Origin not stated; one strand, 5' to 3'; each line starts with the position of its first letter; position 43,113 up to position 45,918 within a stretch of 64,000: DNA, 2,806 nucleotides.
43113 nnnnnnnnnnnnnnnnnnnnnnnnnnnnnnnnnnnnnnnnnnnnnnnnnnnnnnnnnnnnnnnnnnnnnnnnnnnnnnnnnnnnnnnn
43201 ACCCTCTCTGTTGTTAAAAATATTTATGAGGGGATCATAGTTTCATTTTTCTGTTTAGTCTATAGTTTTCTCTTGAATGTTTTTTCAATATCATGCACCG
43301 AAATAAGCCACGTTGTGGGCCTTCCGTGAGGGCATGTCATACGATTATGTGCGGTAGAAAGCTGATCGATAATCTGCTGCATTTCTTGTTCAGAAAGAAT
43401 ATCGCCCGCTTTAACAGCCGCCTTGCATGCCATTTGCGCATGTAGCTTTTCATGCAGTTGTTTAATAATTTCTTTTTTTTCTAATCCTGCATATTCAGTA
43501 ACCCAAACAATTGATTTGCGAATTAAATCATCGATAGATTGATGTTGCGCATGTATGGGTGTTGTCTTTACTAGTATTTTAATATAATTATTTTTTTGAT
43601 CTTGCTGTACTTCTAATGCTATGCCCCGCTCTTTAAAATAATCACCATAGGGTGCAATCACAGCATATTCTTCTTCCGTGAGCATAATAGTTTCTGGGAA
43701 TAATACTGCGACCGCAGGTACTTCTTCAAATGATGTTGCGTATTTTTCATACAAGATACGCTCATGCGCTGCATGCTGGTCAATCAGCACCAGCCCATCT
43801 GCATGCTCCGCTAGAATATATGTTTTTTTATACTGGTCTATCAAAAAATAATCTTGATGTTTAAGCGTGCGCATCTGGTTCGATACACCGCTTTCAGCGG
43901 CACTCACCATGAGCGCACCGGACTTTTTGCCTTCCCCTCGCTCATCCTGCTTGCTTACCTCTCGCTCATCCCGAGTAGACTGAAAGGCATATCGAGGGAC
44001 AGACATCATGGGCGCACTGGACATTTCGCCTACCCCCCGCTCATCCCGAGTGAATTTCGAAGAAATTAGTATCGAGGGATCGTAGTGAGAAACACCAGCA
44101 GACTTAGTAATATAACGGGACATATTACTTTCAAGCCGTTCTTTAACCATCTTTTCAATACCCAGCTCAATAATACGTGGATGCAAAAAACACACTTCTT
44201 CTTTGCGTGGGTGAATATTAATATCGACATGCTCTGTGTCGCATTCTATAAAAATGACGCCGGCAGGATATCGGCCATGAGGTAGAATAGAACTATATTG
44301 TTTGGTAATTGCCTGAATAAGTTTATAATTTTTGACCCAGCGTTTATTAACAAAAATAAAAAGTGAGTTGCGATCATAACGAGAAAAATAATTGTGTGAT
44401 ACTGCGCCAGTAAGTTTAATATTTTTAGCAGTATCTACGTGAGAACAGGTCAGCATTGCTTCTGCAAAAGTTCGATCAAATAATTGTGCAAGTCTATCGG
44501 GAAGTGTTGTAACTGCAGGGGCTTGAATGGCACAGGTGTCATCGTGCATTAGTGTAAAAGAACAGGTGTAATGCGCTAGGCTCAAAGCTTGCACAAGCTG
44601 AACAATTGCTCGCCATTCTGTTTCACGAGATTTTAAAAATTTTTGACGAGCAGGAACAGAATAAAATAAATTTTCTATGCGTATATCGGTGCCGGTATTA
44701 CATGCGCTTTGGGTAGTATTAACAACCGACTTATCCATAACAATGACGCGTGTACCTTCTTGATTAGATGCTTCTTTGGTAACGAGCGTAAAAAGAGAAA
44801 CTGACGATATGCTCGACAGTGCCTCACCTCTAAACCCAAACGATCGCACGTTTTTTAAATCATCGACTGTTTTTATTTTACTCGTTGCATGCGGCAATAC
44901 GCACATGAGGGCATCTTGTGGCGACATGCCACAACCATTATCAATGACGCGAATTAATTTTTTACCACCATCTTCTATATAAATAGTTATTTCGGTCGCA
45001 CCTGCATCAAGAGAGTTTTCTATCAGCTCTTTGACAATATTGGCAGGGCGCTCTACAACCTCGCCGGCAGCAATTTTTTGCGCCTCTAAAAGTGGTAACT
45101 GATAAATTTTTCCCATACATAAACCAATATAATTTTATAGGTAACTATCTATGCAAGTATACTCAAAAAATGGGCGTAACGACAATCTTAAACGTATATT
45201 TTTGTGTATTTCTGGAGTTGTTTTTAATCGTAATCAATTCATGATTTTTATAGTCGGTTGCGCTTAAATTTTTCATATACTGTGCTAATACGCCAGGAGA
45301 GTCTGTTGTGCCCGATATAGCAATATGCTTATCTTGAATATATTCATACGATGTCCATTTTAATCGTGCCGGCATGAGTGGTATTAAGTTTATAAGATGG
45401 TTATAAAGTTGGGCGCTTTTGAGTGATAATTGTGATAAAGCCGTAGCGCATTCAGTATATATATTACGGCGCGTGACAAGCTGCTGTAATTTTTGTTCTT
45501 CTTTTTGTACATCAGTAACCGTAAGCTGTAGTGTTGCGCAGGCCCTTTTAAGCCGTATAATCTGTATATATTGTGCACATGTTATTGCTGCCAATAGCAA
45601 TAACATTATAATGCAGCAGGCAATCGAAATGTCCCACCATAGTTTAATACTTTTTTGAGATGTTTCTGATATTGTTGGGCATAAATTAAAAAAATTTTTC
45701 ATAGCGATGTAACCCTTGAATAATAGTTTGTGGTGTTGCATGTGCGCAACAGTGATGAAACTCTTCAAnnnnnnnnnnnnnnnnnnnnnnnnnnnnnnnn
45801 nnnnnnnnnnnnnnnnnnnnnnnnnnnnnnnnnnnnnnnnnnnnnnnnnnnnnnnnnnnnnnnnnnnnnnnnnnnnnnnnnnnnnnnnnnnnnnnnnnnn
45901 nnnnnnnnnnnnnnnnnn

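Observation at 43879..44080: Dispersed repeat element translated in frame inside the mutL interdomain linker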

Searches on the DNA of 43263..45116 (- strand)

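Call 36: search_with_rna_model(model_id=R1, sources=[L001, L002, L003, L004, L005, L006, L007, L008, L009, L010], filters=off, max_evalue=1)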
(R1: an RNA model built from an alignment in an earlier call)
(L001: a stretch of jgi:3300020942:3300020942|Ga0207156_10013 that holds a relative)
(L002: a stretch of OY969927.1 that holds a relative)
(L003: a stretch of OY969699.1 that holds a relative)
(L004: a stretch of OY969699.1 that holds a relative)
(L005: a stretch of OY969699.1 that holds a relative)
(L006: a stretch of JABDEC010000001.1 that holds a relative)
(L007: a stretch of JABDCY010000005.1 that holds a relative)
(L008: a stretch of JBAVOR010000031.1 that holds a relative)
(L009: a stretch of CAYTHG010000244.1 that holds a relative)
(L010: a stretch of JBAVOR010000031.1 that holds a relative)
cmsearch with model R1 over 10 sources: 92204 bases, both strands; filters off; matches with E-value up to 1: 25.
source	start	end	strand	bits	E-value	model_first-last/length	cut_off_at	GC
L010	4679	4723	+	69.9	1.9e-14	1-45/45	no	0.6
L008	64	108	+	69.7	2.1e-14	1-45/45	no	0.62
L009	6005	6049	-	67.6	6.5e-14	1-45/45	no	0.64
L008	7878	7922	-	66.8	9.8e-14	1-45/45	no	0.6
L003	3404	3448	+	66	1.6e-13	1-45/45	no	0.67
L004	1892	1936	+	66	1.6e-13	1-45/45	no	0.67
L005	5073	5117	-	65.6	1.9e-13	1-45/45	no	0.67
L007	5029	5073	+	65.2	2.3e-13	1-45/45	no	0.6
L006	1476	1520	+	65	2.7e-13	1-45/45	no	0.6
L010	4855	4899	-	60.1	3.8e-12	1-45/45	no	0.51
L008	286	328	-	58.2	1.1e-11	1-45/45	no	0.58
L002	7413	7457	-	57.1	2e-11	1-45/45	no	0.67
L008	7731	7786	+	55.9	3.8e-11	1-45/45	no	0.61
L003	3338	3380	-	55.2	5.6e-11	1-45/45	no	0.49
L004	1826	1868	-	55.2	5.6e-11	1-45/45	no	0.49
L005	5141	5183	+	53.6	1.4e-10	1-45/45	no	0.51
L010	671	726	+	52.7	2.2e-10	1-45/45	no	0.61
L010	4909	4959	+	52.4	2.6e-10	1-45/45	no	0.45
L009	6046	6085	+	42.4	6.4e-08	1-45/45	no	0.62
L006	1388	1427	+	37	1.2e-06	3-42/45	no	0.45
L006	7457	7497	+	32.1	1.8e-05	3-41/45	no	0.34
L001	11040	11068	+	18.7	0.026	1-45/45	no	0.62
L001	11108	11142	+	16.4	0.094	1-45/45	no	0.51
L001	9919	9946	+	15.3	0.17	1-45/45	no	0.5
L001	9867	9894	-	12.8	0.67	1-45/45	no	0.39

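Call 43: search_with_rna_model(model_id=R1, sources=[L011, L012, L013], filters=off, max_evalue=1, show_alignments=6)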
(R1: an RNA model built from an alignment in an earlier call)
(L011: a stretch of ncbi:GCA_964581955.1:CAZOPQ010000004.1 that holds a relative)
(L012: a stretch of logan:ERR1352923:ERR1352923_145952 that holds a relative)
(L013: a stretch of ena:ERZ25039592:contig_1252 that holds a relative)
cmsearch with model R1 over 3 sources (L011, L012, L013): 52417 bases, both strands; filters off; matches with E-value up to 1: 14.
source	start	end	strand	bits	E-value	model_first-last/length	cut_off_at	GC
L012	3522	3564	-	53.9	6.6e-11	1-45/45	no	0.6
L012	3418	3463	+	47.2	2.6e-09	1-45/45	no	0.5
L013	9203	9242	-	40.3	1.1e-07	1-45/45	no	0.65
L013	11099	11158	+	25.4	0.0004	1-45/45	no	0.55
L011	2070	2097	+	24.5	0.00065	1-45/45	no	0.61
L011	17900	17928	-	22.6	0.0018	1-45/45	no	0.62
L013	11168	11240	-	22.2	0.0022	1-45/45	no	0.64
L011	11063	11091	-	21.2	0.0039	1-45/45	no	0.59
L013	9097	9193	+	18.9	0.014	1-45/45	no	0.58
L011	141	168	-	18.8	0.014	1-45/45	no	0.46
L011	9931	9958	-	18.8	0.014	1-45/45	no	0.46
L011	17941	17968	+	18.4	0.018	1-45/45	no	0.43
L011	3849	3891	+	17.5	0.03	1-45/45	no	0.56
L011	9967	9995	+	14.4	0.16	1-45/45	no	0.62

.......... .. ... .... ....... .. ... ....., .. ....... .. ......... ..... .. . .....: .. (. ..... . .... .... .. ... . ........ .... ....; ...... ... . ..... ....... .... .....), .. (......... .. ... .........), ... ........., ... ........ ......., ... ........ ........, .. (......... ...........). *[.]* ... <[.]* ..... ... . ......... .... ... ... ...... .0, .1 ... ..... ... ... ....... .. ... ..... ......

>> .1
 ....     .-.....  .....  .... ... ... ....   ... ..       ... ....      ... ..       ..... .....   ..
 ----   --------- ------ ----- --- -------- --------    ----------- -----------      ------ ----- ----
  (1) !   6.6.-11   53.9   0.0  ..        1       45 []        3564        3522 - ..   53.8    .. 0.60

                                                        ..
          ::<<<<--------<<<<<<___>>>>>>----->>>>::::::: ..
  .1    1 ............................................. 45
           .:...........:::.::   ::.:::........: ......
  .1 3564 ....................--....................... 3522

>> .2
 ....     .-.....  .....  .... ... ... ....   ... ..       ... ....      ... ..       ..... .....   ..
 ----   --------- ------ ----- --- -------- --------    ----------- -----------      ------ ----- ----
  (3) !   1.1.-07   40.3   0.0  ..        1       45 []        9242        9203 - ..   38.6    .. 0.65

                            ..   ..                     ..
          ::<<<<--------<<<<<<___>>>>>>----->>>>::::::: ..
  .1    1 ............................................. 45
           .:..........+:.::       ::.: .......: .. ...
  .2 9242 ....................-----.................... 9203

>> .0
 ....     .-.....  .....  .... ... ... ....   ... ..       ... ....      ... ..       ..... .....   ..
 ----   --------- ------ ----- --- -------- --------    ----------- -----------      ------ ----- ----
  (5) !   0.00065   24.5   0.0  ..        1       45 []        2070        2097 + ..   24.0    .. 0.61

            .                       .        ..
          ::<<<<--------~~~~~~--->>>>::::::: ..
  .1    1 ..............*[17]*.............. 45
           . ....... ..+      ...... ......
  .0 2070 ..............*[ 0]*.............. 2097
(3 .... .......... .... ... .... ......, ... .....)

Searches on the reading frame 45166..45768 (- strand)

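Call 55: search_protein_families(library=pfam, proteins=[window:45166-45768:-], max_evalue=0.001)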
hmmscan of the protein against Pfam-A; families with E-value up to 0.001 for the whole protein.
window:45166-45768:- (201 aa): 1 family
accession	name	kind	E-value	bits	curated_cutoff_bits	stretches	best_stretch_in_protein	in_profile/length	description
PF05137.18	PilN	-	1.1e-05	25.7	22.8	1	131-197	9-76/78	Fimbrial assembly protein (PilN)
